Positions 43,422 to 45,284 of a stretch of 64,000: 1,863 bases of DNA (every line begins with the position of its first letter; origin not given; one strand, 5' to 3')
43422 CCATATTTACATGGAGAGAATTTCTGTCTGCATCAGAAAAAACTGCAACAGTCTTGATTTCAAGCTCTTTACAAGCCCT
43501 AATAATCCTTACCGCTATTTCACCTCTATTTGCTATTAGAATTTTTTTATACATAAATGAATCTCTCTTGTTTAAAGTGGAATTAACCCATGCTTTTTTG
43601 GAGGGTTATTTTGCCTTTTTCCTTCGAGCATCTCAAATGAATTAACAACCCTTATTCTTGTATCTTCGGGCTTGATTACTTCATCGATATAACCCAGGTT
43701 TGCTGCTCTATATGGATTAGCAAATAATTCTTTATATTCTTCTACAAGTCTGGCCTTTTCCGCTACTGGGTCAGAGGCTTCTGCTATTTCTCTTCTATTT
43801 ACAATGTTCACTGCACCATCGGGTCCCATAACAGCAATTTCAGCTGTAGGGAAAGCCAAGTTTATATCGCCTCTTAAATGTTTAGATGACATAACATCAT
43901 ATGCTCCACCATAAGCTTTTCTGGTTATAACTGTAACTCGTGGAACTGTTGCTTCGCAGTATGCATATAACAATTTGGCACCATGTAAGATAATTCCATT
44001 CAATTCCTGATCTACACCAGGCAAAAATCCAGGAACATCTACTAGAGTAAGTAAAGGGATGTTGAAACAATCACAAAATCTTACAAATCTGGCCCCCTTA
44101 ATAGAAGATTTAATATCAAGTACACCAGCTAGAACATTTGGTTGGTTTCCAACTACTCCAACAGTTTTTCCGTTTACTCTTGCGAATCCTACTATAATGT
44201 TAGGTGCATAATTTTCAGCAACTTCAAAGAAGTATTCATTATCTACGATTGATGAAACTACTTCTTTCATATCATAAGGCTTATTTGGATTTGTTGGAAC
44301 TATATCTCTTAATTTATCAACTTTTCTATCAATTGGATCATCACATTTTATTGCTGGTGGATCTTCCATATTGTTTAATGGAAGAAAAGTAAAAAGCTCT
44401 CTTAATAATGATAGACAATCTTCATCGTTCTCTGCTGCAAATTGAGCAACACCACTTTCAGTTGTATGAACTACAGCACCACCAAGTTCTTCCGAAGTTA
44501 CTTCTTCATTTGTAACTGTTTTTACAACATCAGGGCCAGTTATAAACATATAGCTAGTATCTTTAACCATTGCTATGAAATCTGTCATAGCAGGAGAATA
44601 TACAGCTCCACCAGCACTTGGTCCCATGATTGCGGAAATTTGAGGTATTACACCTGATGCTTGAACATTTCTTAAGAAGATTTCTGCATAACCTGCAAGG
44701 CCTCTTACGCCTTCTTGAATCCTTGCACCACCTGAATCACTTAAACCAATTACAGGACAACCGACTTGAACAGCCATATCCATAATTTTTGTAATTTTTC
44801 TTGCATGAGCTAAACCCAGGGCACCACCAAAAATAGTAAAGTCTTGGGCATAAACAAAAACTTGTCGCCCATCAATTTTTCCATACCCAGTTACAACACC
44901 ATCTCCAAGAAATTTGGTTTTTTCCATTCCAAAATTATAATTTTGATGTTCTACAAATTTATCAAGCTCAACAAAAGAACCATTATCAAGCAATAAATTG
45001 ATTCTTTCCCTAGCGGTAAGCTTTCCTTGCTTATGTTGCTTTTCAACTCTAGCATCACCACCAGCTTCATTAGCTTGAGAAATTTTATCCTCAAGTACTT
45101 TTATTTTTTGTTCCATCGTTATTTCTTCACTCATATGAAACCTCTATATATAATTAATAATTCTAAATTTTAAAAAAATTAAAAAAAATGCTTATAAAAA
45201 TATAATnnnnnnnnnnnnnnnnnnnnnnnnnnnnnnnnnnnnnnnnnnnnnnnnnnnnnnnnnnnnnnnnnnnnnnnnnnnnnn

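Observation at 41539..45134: Archaeal-type three-ORF acyl-CoA carboxylase (pccB - biotin carboxylase - BT/BCCP) with a genuine split inside the PccA-equivalent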

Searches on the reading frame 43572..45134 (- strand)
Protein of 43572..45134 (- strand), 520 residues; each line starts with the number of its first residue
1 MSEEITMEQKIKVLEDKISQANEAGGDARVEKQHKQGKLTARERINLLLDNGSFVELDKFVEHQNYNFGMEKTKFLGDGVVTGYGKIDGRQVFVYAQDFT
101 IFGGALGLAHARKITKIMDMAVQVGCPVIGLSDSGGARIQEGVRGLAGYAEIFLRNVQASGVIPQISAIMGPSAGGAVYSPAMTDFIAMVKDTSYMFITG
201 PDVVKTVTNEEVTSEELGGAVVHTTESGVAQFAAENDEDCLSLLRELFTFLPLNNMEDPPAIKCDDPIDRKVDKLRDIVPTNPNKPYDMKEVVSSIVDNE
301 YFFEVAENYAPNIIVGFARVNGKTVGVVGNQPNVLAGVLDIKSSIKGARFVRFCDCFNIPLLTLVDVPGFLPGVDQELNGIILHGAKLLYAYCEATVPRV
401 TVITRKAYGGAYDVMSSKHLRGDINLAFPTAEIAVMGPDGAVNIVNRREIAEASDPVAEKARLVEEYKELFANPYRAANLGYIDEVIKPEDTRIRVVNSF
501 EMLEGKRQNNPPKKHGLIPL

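Call 5: search_protein_families(library=pfam, proteins=[window:43572-45134:-])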
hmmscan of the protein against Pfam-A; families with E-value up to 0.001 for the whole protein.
window:43572-45134:- (520 aa): 2 families
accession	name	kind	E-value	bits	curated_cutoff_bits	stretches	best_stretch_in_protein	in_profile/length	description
PF01039.27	Carboxyl_trans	-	2.2e-199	663.6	22.3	1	32-518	1-493/493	Carboxyl transferase domain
PF03255.19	ACCA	-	1.5e-11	44.4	23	1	312-448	93-233/310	Acetyl co-enzyme A carboxylase carboxyltransferase-like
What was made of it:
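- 43572..45134 (-): Carboxyltransferase (beta) subunit, 520 aa, PccB-like. Asp413 sits at the position of S. coelicolor PccB D422. The oxyanion-hole motifs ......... and GGAYDV are present. Pfam Carboxyl_trans 2.2e-199 (call 5).
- On Biotin-dependent acyl-CoA carboxylase (BC + BCCP + acyl-CoA CT): Carboxyl_trans covers 32-518 at 2.2e-199 (call 5).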

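Call 6: search_protein_families(library=ncbifam, proteins=[window:43572-45134:-])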
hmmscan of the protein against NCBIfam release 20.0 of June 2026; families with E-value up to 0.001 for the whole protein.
window:43572-45134:- (520 aa): 9 families
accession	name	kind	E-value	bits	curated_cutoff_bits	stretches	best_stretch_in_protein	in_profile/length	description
TIGR01117.1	mmdA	subfamily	9.1e-245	813.2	998.8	1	10-520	2-512/512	methylmalonyl-CoA decarboxylase subunit alpha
NF005530.0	PRK07189.1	equivalog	9.3e-23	80.8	228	1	37-214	14-200/303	biotin-independent malonate decarboxylase subunit beta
TIGR03133.1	malonate_beta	equivalog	3.8e-22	78.9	278.15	1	39-211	6-187/274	biotin-independent malonate decarboxylase subunit beta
TIGR00515.1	accD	equivalog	1.9e-21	76.6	317.45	1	38-211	56-242/285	acetyl-CoA carboxylase, carboxyltransferase subunit beta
NF041504.1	AccA_sub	subfamily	8.8e-14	51.5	300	2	311-448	39-180/257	carboxyltransferase subunit alpha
TIGR00513.1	accA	equivalog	2.2e-11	43.7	319.3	1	282-446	66-235/321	acetyl-CoA carboxylase carboxyl transferase subunit alpha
NF004344.0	PRK05724.1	equivalog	3.7e-11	42.8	357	1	312-448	97-237/319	acetyl-CoA carboxylase carboxyltransferase subunit alpha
TIGR03134.1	malonate_gamma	equivalog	2.9e-08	33.5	237.15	1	290-448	3-172/258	biotin-independent malonate decarboxylase subunit gamma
NF008971.0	PRK12319.1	equivalog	2.6e-05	23.9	406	0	31-199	9-173/256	acetyl-CoA carboxylase carboxyl transferase subunit alpha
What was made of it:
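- The TIGR01117 score is below its cut-off of 998.8 (call 6).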

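Call 12: search_solved_structures(query=window:43572-45134:-, max_evalue=1e-50, show_alignments=0)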
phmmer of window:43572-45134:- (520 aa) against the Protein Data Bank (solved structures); distinct sequences matched with E-value up to 1e-50: 43.
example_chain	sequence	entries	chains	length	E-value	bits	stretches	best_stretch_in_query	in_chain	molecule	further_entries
9wkr_G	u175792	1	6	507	7.1e-207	691.2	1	14-520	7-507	Propionyl-CoA carboxylase beta chain, mitochondrial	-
7ybu_C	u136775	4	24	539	7.3e-207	691.2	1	14-520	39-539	Propionyl-CoA carboxylase beta chain, mitochondrial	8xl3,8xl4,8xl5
1vrg_A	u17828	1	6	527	3.6e-204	682.3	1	6-520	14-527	propionyl-CoA carboxylase, beta subunit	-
3n6r_B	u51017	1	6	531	8.4e-201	671.2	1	8-520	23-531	Propionyl-CoA carboxylase, beta subunit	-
1xnv_A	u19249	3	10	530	4.1e-200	668.9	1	9-520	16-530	propionyl-CoA carboxylase complex B subunit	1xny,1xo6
6ybp_A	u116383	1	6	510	1.1e-199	667.5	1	11-520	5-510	Propionyl-CoA carboxylase beta chain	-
3mfm_C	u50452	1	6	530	2e-199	666.6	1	9-520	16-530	Propionyl-CoA carboxylase complex B subunit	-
3ibb_A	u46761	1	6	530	5.2e-199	665.3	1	9-520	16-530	Propionyl-CoA carboxylase complex B subunit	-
1xnw_A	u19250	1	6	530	7.3e-199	664.8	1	9-520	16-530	propionyl-CoA carboxylase complex B subunit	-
3iav_A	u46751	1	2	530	7.4e-199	664.8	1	9-520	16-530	Propionyl-CoA carboxylase complex B subunit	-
3ib9_A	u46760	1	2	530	9.7e-199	664.4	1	9-520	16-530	Propionyl-CoA carboxylase complex B subunit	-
6ybq_A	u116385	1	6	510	3.1e-197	659.5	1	11-520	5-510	Propionyl-CoA carboxylase beta chain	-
8pn8_A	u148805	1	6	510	4.4e-197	659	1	11-520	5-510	Propionyl-CoA carboxylase beta chain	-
8pn7_A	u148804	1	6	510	3.6e-196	655.9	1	11-520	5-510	Propionyl-CoA carboxylase beta chain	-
1x0u_A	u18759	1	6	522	1.6e-188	630.7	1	5-520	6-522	hypothetical methylmalonyl-CoA decarboxylase alpha subunit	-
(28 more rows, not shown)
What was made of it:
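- On Propionyl-CoA carboxylase (substrate class): AccD6 scores 333 bits and MCC beta about 239 bits (call 12).
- CT scores highest against true PCC beta subunits (call 12). CT scores higher against human, Thermotoga, alphaproteobacterial and Streptomyces PccB (669-691 bits) than against S. tokodaii 1x0u (631 bits) (call 12).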

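Call 22: find_homologous_proteins(query=window:43572-45134:-, max_evalue=1e-50)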
Query window:43572-45134:- (520 aa): 8000 proteins with E <= 1e-50 among 8000 candidates; the best 120 are listed.
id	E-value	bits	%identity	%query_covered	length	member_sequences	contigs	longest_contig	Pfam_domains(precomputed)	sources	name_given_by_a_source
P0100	0.0e+0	1127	95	100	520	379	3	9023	PF01039.28,PF03255.20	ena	-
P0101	0.0e+0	1048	87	100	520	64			PF01039.28,PF03255.20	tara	tara:strand:- start:12507 stop:14069 length:1563 start_codon:yes stop_codon:yes gene_type:complete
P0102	3.9e-290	981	84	100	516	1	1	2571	PF01039.28,PF03255.20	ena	-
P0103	1.4e-265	900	76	99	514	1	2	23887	PF01039.28,PF03255.20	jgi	jgi:propionyl-CoA carboxylase beta chain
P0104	1.8e-265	899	90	85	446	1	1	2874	PF01039.28,PF03255.20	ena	-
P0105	2.8e-262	889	75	99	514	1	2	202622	PF01039.28,PF03255.20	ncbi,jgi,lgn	jgi:propionyl-CoA carboxylase beta chain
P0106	9.9e-262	887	75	99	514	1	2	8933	PF01039.28,PF03255.20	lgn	-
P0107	1.2e-261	887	75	99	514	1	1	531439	PF01039.28,PF03255.20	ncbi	ncbi:MAG: acyl-CoA carboxylase subunit beta [Deltaproteobacteria bacterium]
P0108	4.3e-261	885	74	99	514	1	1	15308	PF01039.28,PF03255.20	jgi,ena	jgi:propionyl-CoA carboxylase beta chain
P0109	2.3e-260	883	74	99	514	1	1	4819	PF01039.28,PF03255.20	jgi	jgi:propionyl-CoA carboxylase beta chain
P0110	2.6e-260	882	75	99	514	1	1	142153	PF01039.28,PF03255.20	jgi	-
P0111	2.7e-260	882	74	99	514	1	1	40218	PF01039.28,PF03255.20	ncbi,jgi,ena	-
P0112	4.6e-260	882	74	99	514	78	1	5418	PF01039.28,PF03255.20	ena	-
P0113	5.4e-260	881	74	99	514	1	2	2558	PF01039.28,PF03255.20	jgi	jgi:propionyl-CoA carboxylase beta chain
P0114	7.4e-260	881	74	99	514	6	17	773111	PF01039.28,PF03255.20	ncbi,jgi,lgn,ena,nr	ncbi:MAG: methylmalonyl-CoA carboxyltransferase [Deltaproteobacteria bacterium]|jgi:propionyl-CoA ca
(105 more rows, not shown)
